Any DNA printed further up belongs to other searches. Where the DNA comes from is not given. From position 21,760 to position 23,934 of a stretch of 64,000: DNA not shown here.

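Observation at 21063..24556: Operon of a GT8 glycosyltransferase, a GT8::PlsC-acyltransferase fusion and a second acyltransferase directly downstream of ppdK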

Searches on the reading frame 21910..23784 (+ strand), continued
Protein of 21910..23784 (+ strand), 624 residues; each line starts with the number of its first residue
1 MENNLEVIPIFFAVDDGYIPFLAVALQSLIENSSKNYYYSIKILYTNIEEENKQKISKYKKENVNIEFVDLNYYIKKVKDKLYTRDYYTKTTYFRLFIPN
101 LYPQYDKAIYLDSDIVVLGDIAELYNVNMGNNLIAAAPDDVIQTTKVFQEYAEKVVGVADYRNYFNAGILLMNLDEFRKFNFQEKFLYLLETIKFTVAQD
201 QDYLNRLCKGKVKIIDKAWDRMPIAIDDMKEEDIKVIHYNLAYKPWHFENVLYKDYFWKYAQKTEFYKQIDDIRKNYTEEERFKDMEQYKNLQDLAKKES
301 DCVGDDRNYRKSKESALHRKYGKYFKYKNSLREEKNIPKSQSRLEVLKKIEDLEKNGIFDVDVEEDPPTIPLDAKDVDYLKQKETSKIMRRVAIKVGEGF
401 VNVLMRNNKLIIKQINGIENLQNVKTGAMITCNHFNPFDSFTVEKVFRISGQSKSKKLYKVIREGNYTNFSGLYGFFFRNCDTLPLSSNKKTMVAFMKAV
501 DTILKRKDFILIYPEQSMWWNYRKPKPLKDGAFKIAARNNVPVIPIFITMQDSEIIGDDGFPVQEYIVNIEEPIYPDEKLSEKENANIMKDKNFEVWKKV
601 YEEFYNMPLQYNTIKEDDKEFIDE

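Call 20: find_homologous_proteins(query=A1, max_evalue=1e-10)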
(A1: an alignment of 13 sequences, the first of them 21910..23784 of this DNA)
Query A1 (13 sequences) (624 aa, profile of the alignment): 3719 proteins with E <= 1e-10 among 8000 candidates; the best 120 are listed.
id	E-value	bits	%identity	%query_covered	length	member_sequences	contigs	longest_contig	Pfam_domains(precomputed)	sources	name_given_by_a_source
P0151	0.0e+0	1078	50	98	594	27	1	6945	PF01501.27,PF01553.27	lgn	-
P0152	0.0e+0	1077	48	98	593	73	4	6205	PF01501.27,PF18404.8,PF01553.27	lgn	-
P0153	0.0e+0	1073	47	99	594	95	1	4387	PF01501.27,PF01553.27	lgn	-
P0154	0.0e+0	1072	48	98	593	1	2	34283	PF01501.27,PF18404.8,PF01553.27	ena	-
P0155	0.0e+0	1072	49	97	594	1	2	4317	PF01501.27,PF01553.27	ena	-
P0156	0.0e+0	1072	48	98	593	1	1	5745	PF01501.27,PF18404.8,PF01553.27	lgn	-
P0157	0.0e+0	1072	48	98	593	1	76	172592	PF01501.27,PF18404.8,PF01553.27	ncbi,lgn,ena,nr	ncbi:MAG: glycosyltransferase [Lachnospiraceae bacterium]|nr:1-acyl-sn-glycerol-3-phosphate acyltran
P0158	0.0e+0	1071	48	98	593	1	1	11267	PF01501.27,PF18404.8,PF01553.27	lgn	-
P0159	0.0e+0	1071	47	99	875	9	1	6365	PF01501.27,PF18404.8,PF01553.27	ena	-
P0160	0.0e+0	1071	48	98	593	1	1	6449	PF01501.27,PF18404.8,PF01553.27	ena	-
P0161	0.0e+0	1071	48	98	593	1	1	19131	PF01501.27,PF18404.8,PF01553.27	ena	-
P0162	0.0e+0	1070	48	98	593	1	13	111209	PF01501.27,PF18404.8,PF01553.27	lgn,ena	-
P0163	0.0e+0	1068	48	98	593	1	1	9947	PF01501.27,PF18404.8,PF01553.27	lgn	-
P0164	0.0e+0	1068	48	98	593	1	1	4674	PF01501.27,PF18404.8,PF01553.27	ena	-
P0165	0.0e+0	1067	48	98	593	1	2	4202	PF01501.27,PF18404.8,PF01553.27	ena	-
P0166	0.0e+0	1067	48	98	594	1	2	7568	PF01501.27,PF18404.8,PF01553.27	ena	-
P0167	0.0e+0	1067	48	98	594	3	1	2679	PF01501.27,PF18404.8,PF01553.27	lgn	-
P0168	0.0e+0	1064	48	98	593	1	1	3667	PF01501.27,PF01553.27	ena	-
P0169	0.0e+0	1061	50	98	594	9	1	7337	PF01501.27,PF01553.27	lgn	-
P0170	0.0e+0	1059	50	98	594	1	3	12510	PF01501.27,PF18404.8,PF01553.27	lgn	-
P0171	0.0e+0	1059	50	98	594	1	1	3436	PF01501.27,PF18404.8,PF01553.27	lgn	-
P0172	0.0e+0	1055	48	98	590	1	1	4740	PF01501.27,PF18404.8,PF01553.27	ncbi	ncbi:MAG: glycosyltransferase [Roseburia sp.]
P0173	0.0e+0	1055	48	98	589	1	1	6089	PF01501.27,PF18404.8,PF01553.27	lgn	-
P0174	0.0e+0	1053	49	98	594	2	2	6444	PF01501.27,PF01553.27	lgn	-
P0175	0.0e+0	1053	48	98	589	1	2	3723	PF01501.27,PF18404.8,PF01553.27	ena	-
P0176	0.0e+0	1053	48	98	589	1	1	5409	PF01501.27,PF18404.8,PF01553.27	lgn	-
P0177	0.0e+0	1053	48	97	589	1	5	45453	PF01501.27,PF01553.27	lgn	-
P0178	0.0e+0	1053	48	97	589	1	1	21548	PF01501.27,PF01553.27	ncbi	-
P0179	0.0e+0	1053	48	97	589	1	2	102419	PF01501.27,PF01553.27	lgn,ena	-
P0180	0.0e+0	1053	48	97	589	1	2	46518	PF01501.27,PF01553.27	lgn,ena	-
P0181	0.0e+0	1053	48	98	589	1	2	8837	PF01501.27,PF18404.8,PF01553.27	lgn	-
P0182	0.0e+0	1053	48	97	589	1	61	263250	PF01501.27,PF01553.27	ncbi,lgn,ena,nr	ncbi:MAG: hypothetical protein GX284_12505 [Clostridiales bacterium]|nr:hypothetical protein [Clostr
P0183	0.0e+0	1052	48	97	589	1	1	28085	PF01501.27,PF01553.27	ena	-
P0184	0.0e+0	1052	48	98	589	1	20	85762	PF01501.27,PF18404.8,PF01553.27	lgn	-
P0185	0.0e+0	1052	48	97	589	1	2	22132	PF01501.27,PF18404.8,PF01553.27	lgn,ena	-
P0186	0.0e+0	1052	48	97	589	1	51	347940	PF01501.27,PF01553.27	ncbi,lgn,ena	-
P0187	0.0e+0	1052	48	98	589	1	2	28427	PF01501.27,PF18404.8,PF01553.27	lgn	-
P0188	0.0e+0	1052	48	97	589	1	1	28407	PF01501.27,PF01553.27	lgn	-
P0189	0.0e+0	1052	48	98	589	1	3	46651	PF01501.27,PF18404.8,PF01553.27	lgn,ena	-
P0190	0.0e+0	1051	48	97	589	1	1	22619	PF01501.27,PF01553.27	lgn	-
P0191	0.0e+0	1051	48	97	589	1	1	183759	PF01501.27,PF01553.27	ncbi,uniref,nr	ncbi:glycosyltransferase [Roseburia sp. MSJ-14]|uniref:glycosyltransferase n=1 Tax=Roseburia sp. MSJ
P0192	0.0e+0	1051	48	97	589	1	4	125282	PF01501.27,PF01553.27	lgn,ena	-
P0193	0.0e+0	1051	48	97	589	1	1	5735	PF01501.27,PF01553.27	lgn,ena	-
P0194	0.0e+0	1051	48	97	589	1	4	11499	PF01501.27,PF01553.27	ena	-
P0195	0.0e+0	1051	47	98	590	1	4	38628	PF01501.27,PF01553.27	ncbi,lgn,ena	-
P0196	0.0e+0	1051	47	98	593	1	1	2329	PF01501.27,PF18404.8,PF01553.27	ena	-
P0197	0.0e+0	1051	48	98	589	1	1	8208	PF01501.27,PF18404.8,PF01553.27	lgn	-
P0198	0.0e+0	1051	48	98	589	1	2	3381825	PF01501.27,PF18404.8,PF01553.27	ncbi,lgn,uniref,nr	ncbi:glycosyltransferase [Roseburia sp. 499]|uniref:glycosyltransferase n=1 Tax=Roseburia sp. 499 Ta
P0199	0.0e+0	1051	48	98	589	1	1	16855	PF01501.27,PF18404.8,PF01553.27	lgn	-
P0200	0.0e+0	1051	48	97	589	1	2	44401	PF01501.27,PF01553.27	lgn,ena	-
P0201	0.0e+0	1050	48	97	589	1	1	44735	PF01501.27,PF01553.27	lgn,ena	-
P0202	0.0e+0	1050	47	97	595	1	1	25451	PF01501.27,PF18404.8,PF01553.27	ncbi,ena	-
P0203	0.0e+0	1050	48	97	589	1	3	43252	PF01501.27,PF01553.27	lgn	-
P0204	0.0e+0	1050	48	96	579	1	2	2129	PF01501.27,PF18404.8,PF01553.27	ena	-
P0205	0.0e+0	1050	47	98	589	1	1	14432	PF01501.27,PF18404.8,PF01553.27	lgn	-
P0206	0.0e+0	1050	48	97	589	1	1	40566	PF01501.27,PF01553.27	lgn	-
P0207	0.0e+0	1050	48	97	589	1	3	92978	PF01501.27,PF01553.27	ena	-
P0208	0.0e+0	1049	47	98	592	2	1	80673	PF01501.27,PF01553.27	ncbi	-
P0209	0.0e+0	1049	48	97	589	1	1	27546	PF01501.27,PF18404.8,PF01553.27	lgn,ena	-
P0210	0.0e+0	1049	48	97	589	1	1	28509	PF01501.27,PF01553.27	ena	-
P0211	0.0e+0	1049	48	98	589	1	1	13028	PF01501.27,PF18404.8,PF01553.27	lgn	-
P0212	0.0e+0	1047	46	98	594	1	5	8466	PF01501.27,PF01553.27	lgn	-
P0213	0.0e+0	1047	46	98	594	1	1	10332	PF01501.27,PF01553.27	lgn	-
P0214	0.0e+0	1046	48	97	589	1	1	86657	PF01501.27,PF01553.27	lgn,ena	-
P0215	0.0e+0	1045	49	97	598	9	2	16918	PF01501.27,PF01553.27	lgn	-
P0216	0.0e+0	1043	49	97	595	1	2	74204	PF01501.27,PF18404.8,PF01553.27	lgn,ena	-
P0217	0.0e+0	1042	48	97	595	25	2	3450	PF01501.27,PF18404.8,PF01553.27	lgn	-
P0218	0.0e+0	1041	46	98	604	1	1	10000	PF01501.27,PF18404.8,PF01553.27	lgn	-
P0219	0.0e+0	1041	47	98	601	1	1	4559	PF01501.27,PF18404.8,PF01553.27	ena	-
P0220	0.0e+0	1041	48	97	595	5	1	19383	PF01501.27,PF18404.8,PF01553.27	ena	-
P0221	0.0e+0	1040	48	98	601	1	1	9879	PF01501.27,PF18404.8,PF01553.27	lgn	-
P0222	0.0e+0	1040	48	97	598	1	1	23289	PF01501.27,PF01553.27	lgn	-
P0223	0.0e+0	1039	48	97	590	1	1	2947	PF01501.27,PF01553.27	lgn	-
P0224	0.0e+0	1039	48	98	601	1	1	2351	PF01501.27,PF01553.27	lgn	-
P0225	0.0e+0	1038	48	97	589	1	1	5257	PF01501.27,PF01553.27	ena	-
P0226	0.0e+0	1037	48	97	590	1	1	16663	PF01501.27,PF01553.27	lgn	-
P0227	0.0e+0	1037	49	97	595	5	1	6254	PF01501.27,PF18404.8,PF01553.27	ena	-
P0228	0.0e+0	1037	46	98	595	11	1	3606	PF01501.27,PF01553.27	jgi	jgi:lipopolysaccharide biosynthesis glycosyltransferase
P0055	0.0e+0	1037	75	100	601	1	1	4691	PF01501.27,PF18404.8,PF01553.27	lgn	-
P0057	0.0e+0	1036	75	100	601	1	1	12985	PF01501.27,PF18404.8,PF01553.27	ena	-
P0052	0.0e+0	1036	75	100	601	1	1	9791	PF01501.27,PF18404.8,PF01553.27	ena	-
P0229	0.0e+0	1036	47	98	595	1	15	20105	PF01501.27,PF01553.27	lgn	-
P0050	0.0e+0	1036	75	100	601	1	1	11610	PF01501.27,PF01553.27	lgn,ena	-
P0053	0.0e+0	1036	75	100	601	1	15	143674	PF01501.27,PF18404.8,PF01553.27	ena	-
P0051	0.0e+0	1035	75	100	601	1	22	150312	PF01501.27,PF01553.27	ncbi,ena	-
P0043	0.0e+0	1035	76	100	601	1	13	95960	PF01501.27,PF01553.27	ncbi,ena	-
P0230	0.0e+0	1035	48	98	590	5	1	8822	PF01501.27,PF01553.27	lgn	-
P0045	0.0e+0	1035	75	100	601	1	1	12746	PF01501.27,PF18404.8,PF01553.27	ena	-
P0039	0.0e+0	1035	76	100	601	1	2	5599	PF01501.27,PF01553.27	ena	-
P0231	0.0e+0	1035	47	98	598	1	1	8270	PF01501.27,PF01553.27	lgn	-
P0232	0.0e+0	1035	47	98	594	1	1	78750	PF01501.27,PF01553.27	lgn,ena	-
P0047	0.0e+0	1035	75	100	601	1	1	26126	PF01501.27,PF01553.27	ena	-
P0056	0.0e+0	1035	75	100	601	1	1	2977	PF01501.27,PF01553.27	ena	-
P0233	0.0e+0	1034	47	98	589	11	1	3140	PF01501.27,PF18404.8,PF01553.27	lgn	-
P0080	0.0e+0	1034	74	100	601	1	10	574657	PF01501.27,PF01553.27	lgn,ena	-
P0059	0.0e+0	1034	75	100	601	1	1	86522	PF01501.27,PF01553.27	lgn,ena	-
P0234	0.0e+0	1034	46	98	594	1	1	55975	PF01501.27,PF01553.27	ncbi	-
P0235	0.0e+0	1034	47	98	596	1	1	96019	PF01501.27,PF01553.27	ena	-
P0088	0.0e+0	1034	74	100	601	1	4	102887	PF01501.27,PF01553.27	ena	-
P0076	0.0e+0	1034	75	100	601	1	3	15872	PF01501.27,PF01553.27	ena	-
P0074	0.0e+0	1034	75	100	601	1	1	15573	PF01501.27,PF01553.27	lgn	-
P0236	0.0e+0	1034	47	97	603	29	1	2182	PF01501.27,PF18404.8,PF01553.27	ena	-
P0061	0.0e+0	1034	75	100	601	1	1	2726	PF01501.27,PF01553.27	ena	-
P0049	0.0e+0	1034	75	100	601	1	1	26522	PF01501.27,PF18404.8,PF01553.27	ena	-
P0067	0.0e+0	1033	75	100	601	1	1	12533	PF01501.27,PF01553.27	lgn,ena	-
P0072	0.0e+0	1033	75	100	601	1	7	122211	PF01501.27,PF01553.27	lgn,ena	-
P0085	0.0e+0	1033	75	100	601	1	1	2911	PF01501.27,PF01553.27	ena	-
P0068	0.0e+0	1033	75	100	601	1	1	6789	PF01501.27,PF18404.8,PF01553.27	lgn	-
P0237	0.0e+0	1033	47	98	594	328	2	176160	PF01501.27,PF18404.8,PF01553.27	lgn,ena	-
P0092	0.0e+0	1033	75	100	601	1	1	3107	PF01501.27,PF01553.27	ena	-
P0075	0.0e+0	1033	75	100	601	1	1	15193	PF01501.27,PF01553.27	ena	-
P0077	0.0e+0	1033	75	100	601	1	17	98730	PF01501.27,PF18404.8,PF01553.27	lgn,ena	-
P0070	0.0e+0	1033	75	100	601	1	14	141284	PF01501.27,PF18404.8,PF01553.27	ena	-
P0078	0.0e+0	1033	75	100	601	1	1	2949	PF01501.27,PF01553.27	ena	-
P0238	0.0e+0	1033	47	98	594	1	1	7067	PF01501.27,PF18404.8,PF01553.27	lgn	-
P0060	0.0e+0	1033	75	100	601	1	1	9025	PF01501.27,PF01553.27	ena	-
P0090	0.0e+0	1033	74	100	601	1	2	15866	PF01501.27,PF01553.27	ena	-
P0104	0.0e+0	1033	74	100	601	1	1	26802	PF01501.27,PF01553.27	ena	-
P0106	0.0e+0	1033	74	100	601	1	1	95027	PF01501.27,PF01553.27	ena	-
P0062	0.0e+0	1033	75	100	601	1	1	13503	PF01501.27,PF01553.27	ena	-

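Call 32: predict_structure(alignment_id=A2)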
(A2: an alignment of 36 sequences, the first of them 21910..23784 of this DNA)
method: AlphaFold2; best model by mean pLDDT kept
length: 624 residues; sequences in the alignment: 36
mean_pLDDT: 79.6   pTM: 0.51
mean pLDDT of the five models: 79.6, 76.9, 76.8, 73.4, 73.2
residues with pLDDT >= 90: 233; 70-90: 248; 50-70: 91; < 50: 52
segments of 3 or more residues with pLDDT < 50: 84-87, 304-335, 612-624
pLDDT, mean of each block of 10 residues (from residue 1): 75 90 97 95 89 94 93 65 52 79 92 95 96 94 87 86 90 94 83 72 90 93 84 92 82 94 96 88 77 81 50 40 35 52 74 63 56 59 65 77 80 92 93 81 89 87 63 68 75 82 92 68 65 92 93 79 88 94 93 90 81 43 33
secondary structure, 60 per line:
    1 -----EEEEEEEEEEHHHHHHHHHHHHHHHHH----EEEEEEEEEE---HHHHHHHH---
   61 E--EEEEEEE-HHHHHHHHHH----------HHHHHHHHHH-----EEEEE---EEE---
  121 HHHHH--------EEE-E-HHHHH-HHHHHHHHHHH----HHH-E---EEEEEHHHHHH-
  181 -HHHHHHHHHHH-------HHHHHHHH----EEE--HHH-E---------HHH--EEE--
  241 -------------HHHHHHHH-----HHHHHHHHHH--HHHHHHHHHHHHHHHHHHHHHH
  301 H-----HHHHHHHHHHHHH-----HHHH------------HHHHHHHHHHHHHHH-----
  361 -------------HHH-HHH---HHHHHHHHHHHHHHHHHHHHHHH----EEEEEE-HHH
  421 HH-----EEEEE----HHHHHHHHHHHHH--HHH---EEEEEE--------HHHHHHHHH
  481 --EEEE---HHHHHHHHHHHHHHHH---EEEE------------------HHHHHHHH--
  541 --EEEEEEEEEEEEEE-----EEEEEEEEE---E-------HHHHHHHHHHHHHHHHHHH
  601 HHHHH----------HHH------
elements in order: E6-15 H16-32 E37-46 H50-57 E64-70 H72-81 H92-101 E107-111 E115-117 H121-125 E134-136 H140-144 H146-156 E169-173 H174-179 H182-192 H200-207 E212-214 E236-238 H254-261 H267-276 H279-301 H307-319 H325-328 H341-355 H384-406 E411-416 H418-422 E428-432 H437-449 E458-463 H472-480 E483-486 H490-505 E509-512 H531-538 E543-556 E562-570 H582-605

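Call 36: fold_search(model_id=the predicted structure, library=pdb)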
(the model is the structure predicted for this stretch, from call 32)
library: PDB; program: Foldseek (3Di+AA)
matches with E <= 10: 1326; with E <= 0.001: 224
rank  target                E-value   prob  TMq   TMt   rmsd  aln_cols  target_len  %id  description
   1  6u4b                  5.2e-21  1.00  0.39  0.42   3.6       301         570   27  WbbM bifunctional glycosytransferase apo structure (released 2020-01-22)
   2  1ss9                  1.2e-17  1.00  0.36  0.77   4.0       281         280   25  Crystal Structural Analysis of Active Site Mutant Q189E of LgtC (released 2004-09-21)
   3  1g9r                  7.2e-17  1.00  0.36  0.76   4.3       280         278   25  CRYSTAL STRUCTURE OF GALACTOSYLTRANSFERASE LGTC IN COMPLEX WITH MN AND UDP-2F-GALACTOSE (released 2001-02-14)
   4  5gvv_A                1.2e-13  1.00  0.32  0.49  23.7       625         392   15  Crystal structure of the glycosyltransferase GlyE in Streptococcus pneumoniae TIGR4 (released 2017-03-01)
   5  5gvv_F                3.7e-13  1.00  0.32  0.51   4.8       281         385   22  Crystal structure of the glycosyltransferase GlyE in Streptococcus pneumoniae TIGR4 (released 2017-03-01)
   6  5gvw_B                6.8e-13  1.00  0.33  0.51   4.8       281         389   23  Crystal structure of the apo-form glycosyltransferase GlyE in Streptococcus pneumoniae TIGR4 (released 2017-03-01)
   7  7ui6_A                8.1e-13  1.00  0.34  0.34   6.4       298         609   16  CryoEM structure of LARGE1 from C1 reconstruction (released 2023-03-08)
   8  7zvj_A                1.1e-12  1.00  0.30  0.32  27.5       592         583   11  Homodimeric structure of LARGE1 (released 2022-11-30)
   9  7ui7_A                2.3e-12  1.00  0.34  0.35   6.3       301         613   17  CryoEM structure of LARGE1 from C2 reconstruction (released 2023-03-08)
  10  5gvw_A                2.6e-12  1.00  0.32  0.50   7.6       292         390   23  Crystal structure of the apo-form glycosyltransferase GlyE in Streptococcus pneumoniae TIGR4 (released 2017-03-01)
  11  5gvw_D                5.6e-12  1.00  0.32  0.51  23.0       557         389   15  Crystal structure of the apo-form glycosyltransferase GlyE in Streptococcus pneumoniae TIGR4 (released 2017-03-01)
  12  9e1t_A                6.3e-12  1.00  0.33  0.34   3.8       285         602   16  CryoEM structure of LARGE1 bound to UDP-GlcA (released 2025-02-12)
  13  5gvw_C                7.8e-12  1.00  0.33  0.51   4.9       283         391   23  Crystal structure of the apo-form glycosyltransferase GlyE in Streptococcus pneumoniae TIGR4 (released 2017-03-01)
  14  7zvj_B                1.4e-11  1.00  0.32  0.34   3.9       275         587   17  Homodimeric structure of LARGE1 (released 2022-11-30)
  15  5y7f                  1.5e-11  1.00  0.31  0.65   6.5       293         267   14  Crystal structure of catalytic domain of UGGT (UDP-bound form) from Thermomyces dupontii (released 2017-09-27)
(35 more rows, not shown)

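Call 49: find_encoding_contigs(protein=P0001, flank=3000, max_places=3)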
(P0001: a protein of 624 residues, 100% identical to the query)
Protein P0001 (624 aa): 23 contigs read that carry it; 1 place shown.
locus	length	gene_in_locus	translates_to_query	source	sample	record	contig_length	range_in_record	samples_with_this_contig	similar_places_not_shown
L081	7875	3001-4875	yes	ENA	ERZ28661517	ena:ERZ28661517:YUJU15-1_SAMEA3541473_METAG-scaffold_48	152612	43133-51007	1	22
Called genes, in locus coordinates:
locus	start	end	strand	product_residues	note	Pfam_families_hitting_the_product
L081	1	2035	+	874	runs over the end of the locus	PF01326:PPDK_N, PF00391:PEP-utilizers, PF02896:PEP-utilizers_C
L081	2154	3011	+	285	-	PF01501:Glyco_transf_8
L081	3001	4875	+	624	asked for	PF01501:Glyco_transf_8, PF01553:Acyltransferase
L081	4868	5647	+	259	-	PF01553:Acyltransferase (weak)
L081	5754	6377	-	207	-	PF00027:cNMP_binding, PF13545:HTH_Crp_2 (weak)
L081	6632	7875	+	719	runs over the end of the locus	PF03477:ATP-cone, PF13597:NRDD, PF01228:Gly_radical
